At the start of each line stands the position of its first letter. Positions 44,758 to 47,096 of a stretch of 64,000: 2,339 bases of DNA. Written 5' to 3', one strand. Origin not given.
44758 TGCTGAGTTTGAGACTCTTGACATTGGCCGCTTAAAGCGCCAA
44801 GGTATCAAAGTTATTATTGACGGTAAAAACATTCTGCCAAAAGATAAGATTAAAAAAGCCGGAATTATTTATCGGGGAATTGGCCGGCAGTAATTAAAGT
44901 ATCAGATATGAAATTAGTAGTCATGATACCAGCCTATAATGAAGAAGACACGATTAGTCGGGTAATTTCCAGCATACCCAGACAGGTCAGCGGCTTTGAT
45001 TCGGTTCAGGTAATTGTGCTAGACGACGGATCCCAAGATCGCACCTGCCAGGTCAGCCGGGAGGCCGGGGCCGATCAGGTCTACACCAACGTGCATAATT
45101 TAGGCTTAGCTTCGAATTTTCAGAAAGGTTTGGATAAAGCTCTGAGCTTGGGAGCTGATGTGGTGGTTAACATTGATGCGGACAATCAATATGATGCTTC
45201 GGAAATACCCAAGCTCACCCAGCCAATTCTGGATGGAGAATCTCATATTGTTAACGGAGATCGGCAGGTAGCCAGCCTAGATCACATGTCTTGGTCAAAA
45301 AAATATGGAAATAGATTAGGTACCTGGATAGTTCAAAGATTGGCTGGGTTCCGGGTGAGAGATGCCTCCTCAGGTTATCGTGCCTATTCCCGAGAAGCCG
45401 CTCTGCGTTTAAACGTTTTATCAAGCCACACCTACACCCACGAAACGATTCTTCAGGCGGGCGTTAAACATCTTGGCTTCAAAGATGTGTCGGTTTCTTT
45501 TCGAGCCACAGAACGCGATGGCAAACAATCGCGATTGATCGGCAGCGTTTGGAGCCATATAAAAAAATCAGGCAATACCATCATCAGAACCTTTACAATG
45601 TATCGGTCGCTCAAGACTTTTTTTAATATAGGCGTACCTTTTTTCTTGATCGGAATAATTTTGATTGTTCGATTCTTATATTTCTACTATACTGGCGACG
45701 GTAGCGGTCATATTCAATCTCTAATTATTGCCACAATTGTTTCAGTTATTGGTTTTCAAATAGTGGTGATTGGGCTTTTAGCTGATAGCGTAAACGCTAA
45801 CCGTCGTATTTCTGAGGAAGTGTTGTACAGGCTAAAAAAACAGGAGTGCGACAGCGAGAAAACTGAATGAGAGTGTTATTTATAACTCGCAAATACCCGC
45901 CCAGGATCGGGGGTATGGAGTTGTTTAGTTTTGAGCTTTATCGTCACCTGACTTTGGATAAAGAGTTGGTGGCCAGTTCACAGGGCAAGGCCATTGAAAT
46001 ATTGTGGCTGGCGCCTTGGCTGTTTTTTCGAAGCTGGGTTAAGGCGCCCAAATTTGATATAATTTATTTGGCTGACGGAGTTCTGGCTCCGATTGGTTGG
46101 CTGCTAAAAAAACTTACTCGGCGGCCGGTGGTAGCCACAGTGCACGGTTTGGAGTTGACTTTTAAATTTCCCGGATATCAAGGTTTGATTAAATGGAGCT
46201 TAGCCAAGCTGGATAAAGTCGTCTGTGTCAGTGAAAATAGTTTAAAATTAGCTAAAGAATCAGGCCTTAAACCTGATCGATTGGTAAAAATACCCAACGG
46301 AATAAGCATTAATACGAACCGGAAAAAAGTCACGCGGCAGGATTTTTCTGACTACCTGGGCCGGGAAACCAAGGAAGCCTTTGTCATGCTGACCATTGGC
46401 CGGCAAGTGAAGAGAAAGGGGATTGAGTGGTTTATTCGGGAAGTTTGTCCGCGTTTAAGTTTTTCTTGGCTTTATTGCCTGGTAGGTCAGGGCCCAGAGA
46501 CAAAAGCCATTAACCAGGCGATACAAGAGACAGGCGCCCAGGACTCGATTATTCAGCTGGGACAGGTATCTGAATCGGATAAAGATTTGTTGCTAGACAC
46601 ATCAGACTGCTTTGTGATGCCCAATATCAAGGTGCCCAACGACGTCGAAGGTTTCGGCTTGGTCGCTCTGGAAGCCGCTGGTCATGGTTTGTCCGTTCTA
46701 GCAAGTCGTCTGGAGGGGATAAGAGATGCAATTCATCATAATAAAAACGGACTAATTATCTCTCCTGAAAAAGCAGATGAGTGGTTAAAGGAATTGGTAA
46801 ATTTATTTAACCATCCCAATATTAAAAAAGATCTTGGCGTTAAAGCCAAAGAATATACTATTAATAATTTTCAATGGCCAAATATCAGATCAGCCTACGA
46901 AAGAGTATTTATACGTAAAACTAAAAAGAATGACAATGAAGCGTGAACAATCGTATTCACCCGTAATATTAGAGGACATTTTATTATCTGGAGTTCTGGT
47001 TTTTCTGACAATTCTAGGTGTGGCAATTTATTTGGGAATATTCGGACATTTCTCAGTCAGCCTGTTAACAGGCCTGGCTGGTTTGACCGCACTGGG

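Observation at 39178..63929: About 25-kb surface-glycan assembly locus built around polyprenyl-phosphate-sugar donors and several GT-C-like membrane enzymes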

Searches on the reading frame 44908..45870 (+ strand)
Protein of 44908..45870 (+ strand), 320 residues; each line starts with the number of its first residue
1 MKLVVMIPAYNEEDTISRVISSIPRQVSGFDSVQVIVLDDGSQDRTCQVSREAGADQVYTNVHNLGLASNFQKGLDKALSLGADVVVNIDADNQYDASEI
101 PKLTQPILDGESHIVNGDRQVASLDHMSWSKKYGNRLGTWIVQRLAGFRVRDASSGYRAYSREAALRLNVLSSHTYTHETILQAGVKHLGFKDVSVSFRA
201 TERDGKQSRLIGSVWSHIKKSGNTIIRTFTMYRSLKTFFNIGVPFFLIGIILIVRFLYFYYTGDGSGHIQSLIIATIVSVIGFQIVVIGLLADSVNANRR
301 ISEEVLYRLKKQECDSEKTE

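Call 3: search_protein_families(library=pfam, proteins=[window:44908-45870:+], max_evalue=0.01)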
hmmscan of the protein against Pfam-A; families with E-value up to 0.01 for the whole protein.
window:44908-45870:+ (320 aa): 2 families
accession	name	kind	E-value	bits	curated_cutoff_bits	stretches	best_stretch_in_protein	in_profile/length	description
PF00535.33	Glycos_transf_2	-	1.9e-22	80.4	23.3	1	5-165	2-164/168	Glycosyl transferase family 2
PF13641.12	Glyco_tranf_2_3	-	7.1e-09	36.4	27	1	4-139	4-132/230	Glycosyltransferase like family 2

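Call 8: search_protein_families(library=ncbifam, proteins=[window:44908-45870:+], max_evalue=0.01)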
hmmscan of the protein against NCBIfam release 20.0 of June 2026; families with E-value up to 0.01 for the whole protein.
window:44908-45870:+ (320 aa): 22 families
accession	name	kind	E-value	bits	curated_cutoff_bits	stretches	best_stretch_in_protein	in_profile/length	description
TIGR04182.1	glyco_TIGR04182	equivalog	2.9e-31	108.9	325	1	3-300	2-287/293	S-layer glycoprotein N-glycosyltransferase AglJ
NF041391.1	DPhHxTase_Halo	equivalog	1.9e-21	76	375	1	9-199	3-184/213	dolichyl-phosphate hexose transferase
NF058614.1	PPMAGASynPpgS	equivalog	1.2e-18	67.4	370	1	5-173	4-170/226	polyprenyl-phospho-N-acetylgalactosaminyl synthase PpgS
NF047588.1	GlcsyltransPgfSStrep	equivalog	3.2e-17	62.7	500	1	1-294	1-286/308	glycosyltransferase PgfS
NF007986.1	PRK10714.1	equivalog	5.4e-15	55.2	529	1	2-295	7-293/316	undecaprenyl-phosphate 4-deoxy-4-formamido-L-arabinose transferase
NF010496.0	PRK13915.1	equivalog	1.7e-13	50.3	262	1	3-117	33-153/307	glucosyl-3-phosphoglycerate synthase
TIGR03937.1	PgaC_IcaA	equivalog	1.2e-09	37.7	422.3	1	3-98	47-141/407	poly-beta-1,6-N-acetyl-D-glucosamine synthase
NF041875.1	EPS_EpsD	equivalog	7.1e-08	32.2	370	1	4-98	2-95/325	exopolysaccharide biosynthesis glycosyltransferase EpsD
NF041865.1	EpsU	equivalog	7.4e-08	31.8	700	1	2-118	40-157/394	exopolysaccharide biosynthesis GT2 family glycosyltransferase EpsU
TIGR04283.1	glyco_like_mftF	equivalog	1.2e-07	31.6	182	1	4-78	2-71/221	TIGR04283 family arsenosugar biosynthesis glycosyltransferase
NF050113.1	gal_furan_GlfT1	equivalog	7.1e-07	28.8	330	1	11-99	9-96/290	galactofuranosyltransferase GlfT1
TIGR03111.1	glyc2_xrt_Gpos1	hypoth_equivalog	9.3e-07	28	363.95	1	3-103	51-152/439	TIGR03111 family XrtG-associated glycosyltransferase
TIGR04242.1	nodulat_NodC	equivalog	5.6e-06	25.6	550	1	5-118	52-167/395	chitooligosaccharide synthase NodC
TIGR03469.1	HpnB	hypoth_equivalog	8.1e-06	25.1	379.25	1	3-56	46-98/386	hopene-associated glycosyltransferase HpnB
NF050050.1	ProtGlycPglI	equivalog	2.4e-05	23.9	500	1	2-115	3-116/306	GalNAc(5)-diNAcBac-PP-undecaprenol beta-1,3-glucosyltransferase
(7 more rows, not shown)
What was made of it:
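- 44908..45870 (+): GT2b: GtrB/ArnC/AglJ-type polyprenyl-phosphate glycosyltransferase with two C-terminal TM helices and a DAD motif. Best NCBIfam hit is AglJ at 109 bits, profile positions 2-287 of 293 (call 8).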

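Call 13: search_solved_structures(query=window:44908-45870:+, max_evalue=0.001)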
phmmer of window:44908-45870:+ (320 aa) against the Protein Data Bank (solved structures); distinct sequences matched with E-value up to 0.001: 14.
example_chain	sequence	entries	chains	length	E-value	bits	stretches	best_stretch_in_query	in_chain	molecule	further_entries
9hwj_A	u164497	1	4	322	1e-12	51.2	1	2-295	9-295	Undecaprenyl-phosphate 4-deoxy-4-formamido-L-arabinose transferase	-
5mlz_A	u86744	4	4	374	6.2e-12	48.6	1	1-165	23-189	Dolichol monophosphate mannose synthase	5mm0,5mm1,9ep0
9bhc_C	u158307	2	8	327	1.7e-09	40.6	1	2-295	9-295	Undecaprenyl-phosphate 4-deoxy-4-formamido-L-arabinose transferase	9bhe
8vxh_A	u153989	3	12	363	2.4e-09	40.1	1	2-295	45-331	Undecaprenyl-phosphate 4-deoxy-4-formamido-L-arabinose transferase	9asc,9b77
7pdo_A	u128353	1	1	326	1.7e-06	30.8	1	4-118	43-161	Glucosyl-3-phosphoglycerate synthase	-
7p5l_A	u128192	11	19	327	1.7e-06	30.8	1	4-118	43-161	Glucosyl-3-phosphoglycerate synthase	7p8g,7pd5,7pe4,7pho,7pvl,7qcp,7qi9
5eke_A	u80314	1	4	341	1.9e-06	30.6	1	2-295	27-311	Uncharacterized glycosyltransferase sll0501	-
5ekp_C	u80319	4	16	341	2.6e-06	30.1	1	2-295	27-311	Uncharacterized glycosyltransferase sll0501 | Glycosyltransferase sll0501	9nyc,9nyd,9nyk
9nye_A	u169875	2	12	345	2.7e-06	30.1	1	2-295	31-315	Glycosyltransferase sll0501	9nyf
6p61_A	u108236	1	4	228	8.2e-06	28.5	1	4-98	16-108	Glycosyltransferase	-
3ckj_A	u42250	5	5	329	2.6e-05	26.9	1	4-115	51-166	Putative uncharacterized protein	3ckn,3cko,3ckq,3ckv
4y6n_A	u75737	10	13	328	0.00012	24.7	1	4-112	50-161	Glucosyl-3-phosphoglycerate synthase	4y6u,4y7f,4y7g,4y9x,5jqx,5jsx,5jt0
3e25_A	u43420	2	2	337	0.00013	24.6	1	4-112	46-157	Putative uncharacterized protein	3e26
4ddz_A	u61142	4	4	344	0.00013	24.5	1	4-112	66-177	GLUCOSYL-3-PHOSPHOGLYCERATE SYNTHASE (GpgS) | Glucosyl-3-phosphoglycerate synthase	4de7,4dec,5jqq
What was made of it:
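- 44908..45870 (+): Full-length alignments to ArnC 9hwj (1e-12) and GtrB 5ekp (call 13).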

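Call 14: find_encoding_contigs(protein=window:44908-45870:+, flank=10000, max_places=6)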
Protein window:44908-45870:+ (320 aa): 2 contigs read that carry it; 1 place shown.
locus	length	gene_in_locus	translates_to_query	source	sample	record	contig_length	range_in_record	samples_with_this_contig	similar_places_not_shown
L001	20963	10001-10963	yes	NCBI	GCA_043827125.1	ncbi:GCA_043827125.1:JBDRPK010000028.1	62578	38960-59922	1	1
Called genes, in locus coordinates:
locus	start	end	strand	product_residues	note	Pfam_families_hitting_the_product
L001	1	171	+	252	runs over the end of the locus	-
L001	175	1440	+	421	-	PF13365:Trypsin_2, PF13180:PDZ_2 (weak), PF17820:PDZ_6 (weak)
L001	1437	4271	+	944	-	PF00082:Peptidase_S8, PF01839:FG-GAP (faint), PF09136:Glucodextran_B (weak), PF13517:FG-GAP_3 (weak)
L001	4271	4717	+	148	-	PF04138:GtrA_DPMS_TM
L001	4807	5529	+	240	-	PF13641:Glyco_tranf_2_3, PF00535:Glycos_transf_2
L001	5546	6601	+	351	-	PF01370:Epimerase, PF04321:RmlD_sub_bind (faint), PF01073:3Beta_HSD (weak), PF07993:NAD_binding_4, PF16363:GDP_Man_Dehyd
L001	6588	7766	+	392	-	PF00438:S-AdoMet_synt_N, PF02772:S-AdoMet_synt_M, PF02773:S-AdoMet_synt_C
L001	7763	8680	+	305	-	PF01073:3Beta_HSD, PF01370:Epimerase, PF02719:Polysacc_synt_2, PF04321:RmlD_sub_bind, PF16363:GDP_Man_Dehyd, PF07993:NAD_binding_4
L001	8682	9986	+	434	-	PF01210:NAD_Gly3P_dh_N (weak), PF02826:2-Hacid_dh_C (faint), PF03446:NAD_binding_2 (weak), PF03721:UDPG_MGDP_dh_N, PF02558:ApbA (weak), PF00984:UDPG_MGDP_dh, PF03720:UDPG_MGDP_dh_C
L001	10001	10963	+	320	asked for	PF00535:Glycos_transf_2, PF13641:Glyco_tranf_2_3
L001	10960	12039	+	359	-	PF13439:Glyco_transf_4, PF13579:Glyco_trans_4_4, PF20706:GT4-conflict (weak), PF00534:Glycos_transf_1, PF13692:Glyco_trans_1_4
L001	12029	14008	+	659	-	-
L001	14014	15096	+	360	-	PF13439:Glyco_transf_4, PF13579:Glyco_trans_4_4 (faint), PF00534:Glycos_transf_1, PF13692:Glyco_trans_1_4, PF13524:Glyco_trans_1_2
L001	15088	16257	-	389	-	PF13439:Glyco_transf_4, PF13579:Glyco_trans_4_4, PF20706:GT4-conflict, PF00534:Glycos_transf_1, PF13692:Glyco_trans_1_4, PF13524:Glyco_trans_1_2 (weak)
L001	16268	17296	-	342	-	PF00534:Glycos_transf_1 (weak), PF13692:Glyco_trans_1_4 (weak), PF13524:Glyco_trans_1_2 (weak)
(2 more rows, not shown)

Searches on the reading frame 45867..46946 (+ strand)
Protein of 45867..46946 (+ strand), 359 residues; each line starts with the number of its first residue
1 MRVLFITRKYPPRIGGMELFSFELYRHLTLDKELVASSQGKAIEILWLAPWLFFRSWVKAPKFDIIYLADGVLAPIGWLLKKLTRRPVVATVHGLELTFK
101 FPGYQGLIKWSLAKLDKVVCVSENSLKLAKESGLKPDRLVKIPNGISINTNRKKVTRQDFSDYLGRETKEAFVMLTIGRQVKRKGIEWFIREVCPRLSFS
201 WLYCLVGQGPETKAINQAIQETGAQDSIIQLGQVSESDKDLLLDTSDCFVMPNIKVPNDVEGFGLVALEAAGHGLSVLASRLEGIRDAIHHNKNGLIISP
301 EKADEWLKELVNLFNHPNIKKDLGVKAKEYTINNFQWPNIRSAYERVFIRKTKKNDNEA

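Call 3: search_protein_families(library=pfam, proteins=[window:45867-46946:+], max_evalue=0.01)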
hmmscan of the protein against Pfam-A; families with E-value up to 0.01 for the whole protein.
window:45867-46946:+ (359 aa): 5 families
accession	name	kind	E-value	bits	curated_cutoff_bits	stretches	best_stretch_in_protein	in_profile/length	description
PF00534.26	Glycos_transf_1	-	4.1e-25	88.7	26.4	1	169-329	13-171/172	Glycosyl transferases group 1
PF13692.12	Glyco_trans_1_4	-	1.4e-24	87.5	27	1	173-315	3-141/142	Glycosyl transferases group 1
PF13439.12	Glyco_transf_4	-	2.2e-14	54.3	28.5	1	48-148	58-168/170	Glycosyltransferase Family 4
PF13579.12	Glyco_trans_4_4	-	4.4e-11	43.8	29.7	1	50-145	60-158/158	Glycosyl transferase 4-like domain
PF20706.3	GT4-conflict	-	1.5e-05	24.6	26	1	229-300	263-335/385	Family 4 Glycosyltransferase in conflict systems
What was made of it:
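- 45867..46946 (+): GT4_1, overlapping both GT2b and GT-C A (translationally coupled trio). Glycos_transf_1 and Glyco_transf_4 (call 3).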

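Call 26: search_protein_families(library=ncbifam, proteins=[window:45867-46946:+], max_evalue=0.00001)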
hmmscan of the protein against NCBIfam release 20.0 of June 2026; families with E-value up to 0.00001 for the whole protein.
window:45867-46946:+ (359 aa): 25 families
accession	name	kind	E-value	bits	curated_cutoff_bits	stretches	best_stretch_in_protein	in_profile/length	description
TIGR03999.1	thiol_BshA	equivalog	2.6e-26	92.4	273.7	1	83-349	111-371/375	N-acetyl-alpha-D-glucosaminyl L-malate synthase BshA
TIGR03088.1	stp2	hypoth_equivalog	1.2e-17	64.1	409.05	1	118-348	140-370/374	TIGR03088 family PEP-CTERM/XrtA system glycosyltransferase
TIGR02149.1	glgA_Coryne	subfamily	9.1e-17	61.2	302.4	1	77-342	98-381/391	glycogen synthase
TIGR04063.1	stp3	hypoth_equivalog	1.9e-15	56.7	442.05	1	111-349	154-393/397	TIGR04063 family PEP-CTERM/XrtA system glycosyltransferase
TIGR03449.1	mycothiol_MshA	equivalog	1.4e-13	50.5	462.5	1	119-348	170-400/406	D-inositol-3-phosphate glycosyltransferase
NF047684.1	TeichurnBiosyTuaC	equivalog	1.4e-13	50.5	550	1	82-325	129-363/391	teichuronic acid biosynthesis protein TuaC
TIGR04047.1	MSMEG_0565_glyc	hypoth_equivalog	1.7e-13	50.5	259.85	1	61-339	85-362/373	MSMEG_0565 family glycosyltransferase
NF038295.1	EPS_HpsP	equivalog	2.8e-13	49.6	550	1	112-342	152-378/388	hormogonium polysaccharide biosynthesis glycosyltransferase HpsP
NF046085.1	XrtY_assoc_Gly1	equivalog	7.1e-13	48.2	400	1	132-348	177-381/387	XrtY-associated glycosyltransferase XYAG1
NF038298.1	EPS_HpsO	equivalog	3.4e-12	45.9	575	1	85-335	118-371/388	hormogonium polysaccharide biosynthesis glycosyltransferase HpsO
NF041876.1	EPS_EpsE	equivalog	8e-12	45.1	400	1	206-336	251-381/389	exopolysaccharide biosynthesis GT4 family glycosyltransferase EpsE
TIGR04157.1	glyco_rSAM_CFB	subfamily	8.9e-12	44.7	400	1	112-345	167-403/406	TIGR04157 family glycosyltransferase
NF007640.0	PRK10307.1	subfamily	1.7e-11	43.7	276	1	109-340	166-396/411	WcaI family glycosyltransferase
NF041010.1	glycosy_Agl16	equivalog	6.2e-10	38.5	575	1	85-342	104-342/352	glycosylation protein Agl16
NF049988.1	MGlcDAGSynMgs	equivalog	2.1e-09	37.2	400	1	140-336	179-373/398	alpha-monoglucosyldiacylglycerol synthase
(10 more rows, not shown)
